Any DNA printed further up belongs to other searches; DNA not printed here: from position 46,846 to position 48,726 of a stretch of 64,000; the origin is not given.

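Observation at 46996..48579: Circularly permuted cofactor-independent phosphoglycerate mutase in a single ORF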

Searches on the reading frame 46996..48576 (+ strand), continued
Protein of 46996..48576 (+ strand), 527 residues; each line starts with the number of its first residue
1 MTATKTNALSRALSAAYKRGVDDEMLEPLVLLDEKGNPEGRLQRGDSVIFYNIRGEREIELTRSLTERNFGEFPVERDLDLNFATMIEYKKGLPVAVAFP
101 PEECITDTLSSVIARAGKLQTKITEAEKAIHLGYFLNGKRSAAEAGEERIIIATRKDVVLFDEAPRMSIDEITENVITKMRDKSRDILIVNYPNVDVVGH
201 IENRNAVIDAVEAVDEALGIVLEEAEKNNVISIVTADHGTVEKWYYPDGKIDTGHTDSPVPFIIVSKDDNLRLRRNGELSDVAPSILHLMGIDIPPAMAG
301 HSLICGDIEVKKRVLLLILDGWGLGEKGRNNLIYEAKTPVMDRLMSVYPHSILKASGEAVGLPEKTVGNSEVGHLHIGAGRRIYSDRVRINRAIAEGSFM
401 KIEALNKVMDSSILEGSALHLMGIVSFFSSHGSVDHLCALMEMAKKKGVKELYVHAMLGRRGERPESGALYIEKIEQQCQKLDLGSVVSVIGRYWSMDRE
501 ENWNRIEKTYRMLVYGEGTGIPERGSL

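Call 33: find_related_loci(query=window:46996-48576:+, collection=genome_contigs, flank=6000)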
Query window:46996-48576:+ (527 aa) in genome_contigs; peptide patterns used: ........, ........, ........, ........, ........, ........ (x = any residue, [..] = any of these).
127 stretches matched a pattern; 48 encode a relative of the query (tblastn E <= 1e-3); 48 distinct loci.
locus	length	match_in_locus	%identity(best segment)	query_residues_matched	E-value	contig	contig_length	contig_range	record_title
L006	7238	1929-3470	65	9-521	0e+0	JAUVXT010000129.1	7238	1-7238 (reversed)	MAG: Deltaproteobacteria bacterium isolate CSMAG_1223 CSMAG_1223_k141_1850092_length_7238_cov_7.0000, whole genome shotg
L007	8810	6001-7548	61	9-521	0e+0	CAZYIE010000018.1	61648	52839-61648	MAG TPA_asm: uncultured Smithella sp. isolate binchicken_co113_249 genome assembly, contig: NODE_521_length_61648_cov_3.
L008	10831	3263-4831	61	8-524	0e+0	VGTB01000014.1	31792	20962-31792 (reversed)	MAG: Deltaproteobacteria bacterium isolate M_DeepCast_400m_m1_009 M_DeepCast_400m_m1_009_Ga0194112_10001732, whole genom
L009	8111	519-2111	55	1-523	0e+0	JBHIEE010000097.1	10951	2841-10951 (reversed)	MAG: Candidatus Aminicenantia bacterium isolate b3.sp2_bin.19 NODE_1989_length_10951_cov_5.514868, whole genome shotgun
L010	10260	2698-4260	54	9-523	0e+0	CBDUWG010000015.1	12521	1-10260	MAG TPA_asm: uncultured bacterium isolate SRR22302358_concoct_46 genome assembly, contig: ERZ25746585.1760, whole genome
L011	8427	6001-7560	58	8-521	0e+0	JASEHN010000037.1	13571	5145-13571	MAG: Thermodesulfobacteriota bacterium isolate Yes70-24 NODE_1853_length_13571_cov_6.064442, whole genome shotgun sequen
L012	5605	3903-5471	53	9-523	0e+0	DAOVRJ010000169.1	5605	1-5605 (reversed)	MAG TPA_asm: Candidatus Zixiibacteriota bacterium isolate CSMAG_1598 CSMAG_1598_k141_2282590_length_5605_cov_14.9872, wh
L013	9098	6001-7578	52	5-521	0e+0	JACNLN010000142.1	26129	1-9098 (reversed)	MAG: Candidatus Neomarinimicrobiota bacterium isolate NIOZ-UU84 NIOZ-UU_NODE_2156_length_26129_cov_206.372, whole genome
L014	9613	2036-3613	54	1-522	0e+0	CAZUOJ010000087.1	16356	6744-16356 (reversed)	MAG TPA_asm: uncultured Armatimonadia bacterium isolate binchicken_co193_114 genome assembly, contig: NODE_1840_length_1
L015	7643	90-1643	54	6-524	0e+0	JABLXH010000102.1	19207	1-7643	MAG: Armatimonadota bacterium isolate Ch33 contig102, whole genome shotgun sequence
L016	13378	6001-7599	53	1-524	0e+0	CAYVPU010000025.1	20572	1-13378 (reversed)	MAG TPA_asm: uncultured Anaerolineae bacterium isolate binchicken_co97_394 genome assembly, contig: NODE_10661_length_20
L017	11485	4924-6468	53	9-518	0e+0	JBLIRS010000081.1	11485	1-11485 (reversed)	MAG: bacterium isolate MF1_201704_bin_296 MF1_201704_bin_296_scaffold_81, whole genome shotgun sequence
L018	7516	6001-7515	53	9-508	6e-179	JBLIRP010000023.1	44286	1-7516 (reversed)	MAG: bacterium isolate MF1_202303_bin_233 MF1_202303_bin_233_scaffold_23, whole genome shotgun sequence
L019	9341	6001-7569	53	4-523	3e-178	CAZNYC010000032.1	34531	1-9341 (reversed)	MAG TPA_asm: uncultured Anaerolineales bacterium isolate SRP141376_co2_324 genome assembly, contig: NODE_2744_length_345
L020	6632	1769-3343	51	3-524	8e-179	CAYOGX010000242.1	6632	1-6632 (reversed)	MAG TPA_asm: uncultured Planctomycetales bacterium isolate binchicken_co334_64 genome assembly, contig: NODE_22696_lengt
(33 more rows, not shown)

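Call 36: list_cluster_members(proteins=[P0002, P0102, P0035, P0094, P0025, P0039, P0061, P0098, P0113, P0118])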
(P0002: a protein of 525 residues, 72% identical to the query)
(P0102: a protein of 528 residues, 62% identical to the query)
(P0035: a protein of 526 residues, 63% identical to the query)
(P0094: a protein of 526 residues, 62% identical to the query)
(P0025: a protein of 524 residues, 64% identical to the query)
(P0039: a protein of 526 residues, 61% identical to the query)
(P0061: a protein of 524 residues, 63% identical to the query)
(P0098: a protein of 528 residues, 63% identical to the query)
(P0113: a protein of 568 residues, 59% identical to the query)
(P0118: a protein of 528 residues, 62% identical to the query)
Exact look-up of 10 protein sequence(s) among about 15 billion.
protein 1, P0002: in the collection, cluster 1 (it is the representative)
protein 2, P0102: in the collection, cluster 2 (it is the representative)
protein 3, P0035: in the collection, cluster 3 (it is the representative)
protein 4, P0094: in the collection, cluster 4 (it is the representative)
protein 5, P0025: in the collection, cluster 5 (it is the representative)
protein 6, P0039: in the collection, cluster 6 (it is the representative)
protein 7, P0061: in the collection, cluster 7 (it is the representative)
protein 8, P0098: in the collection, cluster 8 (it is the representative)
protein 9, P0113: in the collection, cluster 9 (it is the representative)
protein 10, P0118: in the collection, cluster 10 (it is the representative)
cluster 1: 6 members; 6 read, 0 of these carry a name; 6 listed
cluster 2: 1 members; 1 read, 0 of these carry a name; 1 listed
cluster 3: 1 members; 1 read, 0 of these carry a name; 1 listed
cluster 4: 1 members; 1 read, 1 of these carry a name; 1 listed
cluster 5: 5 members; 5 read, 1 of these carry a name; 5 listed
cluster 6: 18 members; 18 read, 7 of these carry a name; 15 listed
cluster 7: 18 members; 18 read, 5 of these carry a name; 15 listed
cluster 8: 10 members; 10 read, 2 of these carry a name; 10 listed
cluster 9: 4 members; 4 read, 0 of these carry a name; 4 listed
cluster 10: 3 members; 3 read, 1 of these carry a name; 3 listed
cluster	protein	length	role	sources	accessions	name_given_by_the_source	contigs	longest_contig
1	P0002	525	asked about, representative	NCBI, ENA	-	-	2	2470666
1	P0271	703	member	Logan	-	-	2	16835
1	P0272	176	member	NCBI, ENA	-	-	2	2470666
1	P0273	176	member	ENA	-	-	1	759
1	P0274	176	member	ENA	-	-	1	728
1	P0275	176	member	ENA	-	-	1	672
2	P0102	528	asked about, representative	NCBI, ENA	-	-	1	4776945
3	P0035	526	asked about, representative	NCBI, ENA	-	-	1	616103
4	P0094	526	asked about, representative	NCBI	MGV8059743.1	MAG: alkaline phosphatase family protein [Smithellaceae bacterium]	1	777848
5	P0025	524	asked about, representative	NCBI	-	-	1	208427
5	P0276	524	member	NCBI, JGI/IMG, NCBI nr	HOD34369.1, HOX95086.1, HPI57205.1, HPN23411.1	MAG TPA: alkaline phosphatase family protein [Syntrophales bacterium] | alkaline phosphatase family protein [Syntrophales bacterium]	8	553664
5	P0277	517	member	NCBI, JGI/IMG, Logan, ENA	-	-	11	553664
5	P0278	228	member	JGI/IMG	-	-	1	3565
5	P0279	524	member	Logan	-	-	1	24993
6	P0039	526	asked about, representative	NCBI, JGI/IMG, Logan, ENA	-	-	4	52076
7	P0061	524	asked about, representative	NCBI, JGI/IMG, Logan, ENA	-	-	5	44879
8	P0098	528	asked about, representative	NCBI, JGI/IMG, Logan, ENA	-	-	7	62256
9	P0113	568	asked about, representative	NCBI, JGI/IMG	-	-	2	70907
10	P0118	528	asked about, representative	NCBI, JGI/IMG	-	2,3-bisphosphoglycerate-independent phosphoglycerate mutase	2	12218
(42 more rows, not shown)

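Call 37: predict_structure(alignment_id=A1)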
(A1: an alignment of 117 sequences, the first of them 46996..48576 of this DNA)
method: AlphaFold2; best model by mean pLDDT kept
length: 527 residues; sequences in the alignment: 117
mean_pLDDT: 85.9   pTM: 0.84
mean pLDDT of the five models: 85.9, 84.0, 83.9, 82.4, 81.4
residues with pLDDT >= 90: 295; 70-90: 158; 50-70: 63; < 50: 11
segments of 3 or more residues with pLDDT < 50: 1-4
pLDDT, mean of each block of 10 residues (from residue 1): 66 90 86 94 98 85 94 92 96 95 90 96 88 86 94 69 76 94 91 79 83 92 86 73 58 66 84 94 94 96 87 75 69 87 91 89 74 84 91 95 98 98 78 87 98 90 70 94 97 65 85 97 67
secondary structure, 60 per line:
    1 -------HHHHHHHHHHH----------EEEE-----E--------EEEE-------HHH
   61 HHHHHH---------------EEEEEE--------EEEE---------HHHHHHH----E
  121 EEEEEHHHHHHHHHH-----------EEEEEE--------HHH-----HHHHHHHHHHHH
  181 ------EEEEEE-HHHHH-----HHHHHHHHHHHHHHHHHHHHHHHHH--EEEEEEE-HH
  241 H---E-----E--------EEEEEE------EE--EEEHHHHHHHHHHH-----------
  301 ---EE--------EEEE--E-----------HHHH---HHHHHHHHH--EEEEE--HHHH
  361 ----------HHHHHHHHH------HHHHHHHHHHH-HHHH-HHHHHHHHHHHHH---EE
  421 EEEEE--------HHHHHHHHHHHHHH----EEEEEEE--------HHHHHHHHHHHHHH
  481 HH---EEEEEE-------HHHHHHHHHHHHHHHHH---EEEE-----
elements in order: H8-18 E29-32 E47-50 H58-66 E82-87 E96-99 H109-115 E120-125 H126-135 E147-152 H169-180 E187-192 H194-198 H204-228 E231-237 E260-265 E276-278 H279-289 E314-317 H332-335 H339-347 E350-354 H357-360 H371-379 H386-396 H398-401 H403-415 E419-425 H434-447 E452-458 H467-482 E486-491 H499-515 E519-522
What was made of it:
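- The AlphaFold2 model is confident (pLDDT 85.9, pTM 0.84; call 37).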

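Call 41: fold_search(model_id=the predicted structure, library=pdb)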
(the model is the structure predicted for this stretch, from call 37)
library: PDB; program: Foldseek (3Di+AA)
matches with E <= 10: 1218; with E <= 0.001: 23
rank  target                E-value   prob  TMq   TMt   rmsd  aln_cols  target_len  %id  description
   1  1ejj                  1.0e-17  1.00  0.39  0.40   7.3       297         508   36  CRYSTAL STRUCTURAL ANALYSIS OF PHOSPHOGLYCERATE MUTASE COCRYSTALLIZED WITH 3-PHOSPHOGLYCERATE (released 2001-03-02)
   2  1o98                  1.3e-17  1.00  0.38  0.39   7.3       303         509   34  1.4A CRYSTAL STRUCTURE OF PHOSPHOGLYCERATE MUTASE FROM BACILLUS STEAROTHERMOPHILUS COMPLEXED WITH 2-PHOSPHOGLYCERATE (released 2003-05-01)
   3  1o99                  1.9e-17  1.00  0.39  0.40   7.1       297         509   36  CRYSTAL STRUCTURE OF THE S62A MUTANT OF PHOSPHOGLYCERATE MUTASE FROM BACILLUS STEAROTHERMOPHILUS COMPLEXED WITH 2-PHOSPH (released 2002-12-23)
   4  2ify                  2.2e-16  1.00  0.47  0.49   3.9       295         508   36  Structure of Bacillus anthracis cofactor-independent phosphoglucerate mutase (released 2006-10-24)
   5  5vpu                  3.6e-15  1.00  0.39  0.40   6.3       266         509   38  Crystal Structure of 2,3-bisphosphoglycerate-independent phosphoglycerate mutase bound to 3-phosphoglycerate, from Acine (released 2017-05-24)
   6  4my4                  3.8e-15  1.00  0.50  0.53   4.5       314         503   30  Crystal structure of phosphoglycerate mutase from Staphylococcus aureus. (released 2013-10-16)
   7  4nwj                  1.1e-14  1.00  0.50  0.52   4.5       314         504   30  Crystal structure of phosphopglycerate mutase from Staphylococcus aureus in 3-phosphoglyceric acid bound form. (released 2015-01-14)
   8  7knf_B                1.1e-14  1.00  0.45  0.47   4.5       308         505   28  1.80A resolution structure of independent Phosphoglycerate mutase from C. elegans in complex with a macrocyclic peptid (released 2021-04-07)
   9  7tl7_D                1.2e-14  1.00  0.47  0.48   4.3       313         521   28  1.90A resolution structure of independent phosphoglycerate mutase from C. elegans in complex with a macrocyclic peptid (released 2022-08-10)
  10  7knf_A                1.2e-14  1.00  0.45  0.47   4.8       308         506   28  1.80A resolution structure of independent Phosphoglycerate mutase from C. elegans in complex with a macrocyclic peptid (released 2021-04-07)
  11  7tl7_B                1.4e-14  1.00  0.47  0.47   5.4       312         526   29  1.90A resolution structure of independent phosphoglycerate mutase from C. elegans in complex with a macrocyclic peptid (released 2022-08-10)
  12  7kng_A                1.7e-14  1.00  0.45  0.46   4.7       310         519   28  2.10A resolution structure of independent Phosphoglycerate mutase from C. elegans in complex with a macrocyclic peptid (released 2021-04-07)
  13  7tl7_C                2.2e-14  1.00  0.44  0.44   8.3       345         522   26  1.90A resolution structure of independent phosphoglycerate mutase from C. elegans in complex with a macrocyclic peptid (released 2022-08-10)
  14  7tl7_A                2.3e-14  1.00  0.45  0.45   5.9       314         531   29  1.90A resolution structure of independent phosphoglycerate mutase from C. elegans in complex with a macrocyclic peptid (released 2022-08-10)
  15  5kgm_B                3.2e-14  1.00  0.43  0.43   5.6       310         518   28  2.95A resolution structure of Apo independent phosphoglycerate mutase from C. elegans (monoclinic form) (released 2017-04-05)
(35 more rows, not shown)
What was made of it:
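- Its 22 best PDB fold matches are all iPGMs (call 41).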

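Call 48: find_homologous_proteins(query=L016:6001-7599:+, max_evalue=1e-30)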
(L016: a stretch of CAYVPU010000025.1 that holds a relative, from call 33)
Query L016:6001-7599:+ (533 aa): 7899 proteins with E <= 1e-30 among 8000 candidates; the best 120 are listed.
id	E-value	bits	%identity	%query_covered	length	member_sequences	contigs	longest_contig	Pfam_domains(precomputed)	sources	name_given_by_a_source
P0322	0.0e+0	1212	100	100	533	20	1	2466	PF06415.19,PF01676.24,PF01663.28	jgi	-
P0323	0.0e+0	1171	97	100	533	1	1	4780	PF06415.19,PF01676.24,PF01663.28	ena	-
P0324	0.0e+0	1070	88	99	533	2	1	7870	PF06415.19,PF01676.24,PF01663.28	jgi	-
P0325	0.0e+0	1066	87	99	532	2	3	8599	PF06415.19,PF01676.24,PF01663.28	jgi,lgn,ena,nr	nr:phosphoglycerate mutase (2,3-diphosphoglycerate-independent) [Anaerolineae bacterium]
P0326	0.0e+0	1064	88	100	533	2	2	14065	PF06415.19,PF01676.24,PF01663.28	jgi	jgi:2,3-bisphosphoglycerate-independent phosphoglycerate mutase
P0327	0.0e+0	1062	88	100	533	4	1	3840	PF06415.19,PF01676.24,PF01663.28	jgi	jgi:2,3-bisphosphoglycerate-independent phosphoglycerate mutase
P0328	0.0e+0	1062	87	100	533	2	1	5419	PF06415.19,PF01676.24,PF01663.28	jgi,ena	-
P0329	0.0e+0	1061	86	100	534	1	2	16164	PF06415.19,PF01676.24,PF01663.28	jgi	jgi:2,3-bisphosphoglycerate-independent phosphoglycerate mutase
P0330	0.0e+0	1057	87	99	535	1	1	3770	PF06415.19,PF01676.24,PF01663.28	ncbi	-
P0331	0.0e+0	1054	87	99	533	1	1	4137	PF06415.19,PF01676.24,PF01663.28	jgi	jgi:2,3-bisphosphoglycerate-independent phosphoglycerate mutase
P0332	0.0e+0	1054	87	99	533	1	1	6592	PF06415.19,PF01676.24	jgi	jgi:2,3-bisphosphoglycerate-independent phosphoglycerate mutase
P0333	0.0e+0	1048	86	100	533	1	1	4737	PF06415.19,PF01676.24,PF01663.28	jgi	jgi:2,3-bisphosphoglycerate-independent phosphoglycerate mutase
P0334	0.0e+0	1047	86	100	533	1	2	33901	PF06415.19,PF01676.24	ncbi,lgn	-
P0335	0.0e+0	1046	87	100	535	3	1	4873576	PF06415.19,PF01676.24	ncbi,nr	ncbi:MAG: alkaline phosphatase family protein [Anaerolineae bacterium]|nr:MAG: alkaline phosphatase 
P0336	0.0e+0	1046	86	99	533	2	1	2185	PF06415.19,PF01676.24,PF01663.28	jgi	-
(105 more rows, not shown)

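Call 51: find_homologous_proteins(query=A2, max_evalue=1e-30)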
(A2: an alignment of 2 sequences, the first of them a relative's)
Query A2 (2 sequences) (514 aa, profile of the alignment): 8000 proteins with E <= 1e-30 among 8000 candidates; the best 120 are listed.
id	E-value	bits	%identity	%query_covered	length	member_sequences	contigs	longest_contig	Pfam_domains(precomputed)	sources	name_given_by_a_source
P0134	0.0e+0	1045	100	100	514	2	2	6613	PF06415.19,PF01676.24,PF01663.28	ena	-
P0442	1.2e-190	653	52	58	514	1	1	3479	PF06415.19,PF01676.24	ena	-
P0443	5.6e-190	650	53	58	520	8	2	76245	PF06415.19,PF01676.24,PF01663.28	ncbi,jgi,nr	ncbi:MAG TPA: 2,3-bisphosphoglycerate-independent phosphoglycerate mutase [Clostridia bacterium]|jgi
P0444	1.1e-189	649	55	57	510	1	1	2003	PF06415.19,PF01676.24,PF01663.28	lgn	-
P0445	1.0e-188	646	-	-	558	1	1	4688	PF06415.19,PF01676.24,PF01663.28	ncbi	-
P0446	1.6e-188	646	52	58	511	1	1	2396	PF06415.19,PF01676.24,PF00884.29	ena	-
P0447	1.1e-187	643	53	58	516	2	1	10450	PF06415.19,PF01676.24,PF01663.28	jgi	-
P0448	1.3e-187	643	54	57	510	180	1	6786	PF06415.19,PF01676.24,PF01663.28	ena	-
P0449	2.7e-187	642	54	57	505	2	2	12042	PF06415.19,PF01676.24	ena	-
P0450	7.2e-187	640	53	58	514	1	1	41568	PF06415.19,PF01676.24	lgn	-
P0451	8.3e-187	640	53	56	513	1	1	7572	PF06415.19,PF01676.24,PF01663.28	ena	-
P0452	1.1e-186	640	51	58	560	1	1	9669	PF06415.19,PF01676.24,PF01663.28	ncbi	-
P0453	1.4e-186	639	53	58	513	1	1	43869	PF06415.19,PF01676.24,PF01663.28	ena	-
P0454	2.1e-186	639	54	57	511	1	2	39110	PF06415.19,PF01676.24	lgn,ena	-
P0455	3.1e-186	638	56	56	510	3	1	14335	PF06415.19,PF01676.24,PF01663.28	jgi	jgi:2,3-bisphosphoglycerate-independent phosphoglycerate mutase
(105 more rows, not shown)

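Call 52: find_encoding_contigs(protein=P0134, flank=6000, max_places=4)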
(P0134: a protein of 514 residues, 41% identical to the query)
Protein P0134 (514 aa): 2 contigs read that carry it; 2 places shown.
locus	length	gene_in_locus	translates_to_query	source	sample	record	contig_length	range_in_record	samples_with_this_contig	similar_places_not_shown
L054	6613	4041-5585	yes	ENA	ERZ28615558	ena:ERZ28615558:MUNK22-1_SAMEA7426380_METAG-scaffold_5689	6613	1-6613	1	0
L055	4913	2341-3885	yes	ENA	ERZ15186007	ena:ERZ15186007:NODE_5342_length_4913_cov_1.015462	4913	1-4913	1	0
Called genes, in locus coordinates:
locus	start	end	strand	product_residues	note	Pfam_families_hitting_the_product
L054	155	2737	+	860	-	PF23023:Anti-Pycsar_Apyc1, PF00753:Lactamase_B, PF12706:Lactamase_B_2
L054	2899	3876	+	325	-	-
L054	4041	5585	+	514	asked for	PF06415:iPGM_N, PF01676:Metalloenzyme, PF01663:Phosphodiest (faint), PF01676:Metalloenzyme, PF06415:iPGM_N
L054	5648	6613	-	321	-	?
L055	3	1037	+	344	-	?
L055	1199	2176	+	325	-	-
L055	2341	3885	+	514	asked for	PF06415:iPGM_N, PF01676:Metalloenzyme, PF01663:Phosphodiest (faint), PF01676:Metalloenzyme, PF06415:iPGM_N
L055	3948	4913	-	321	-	?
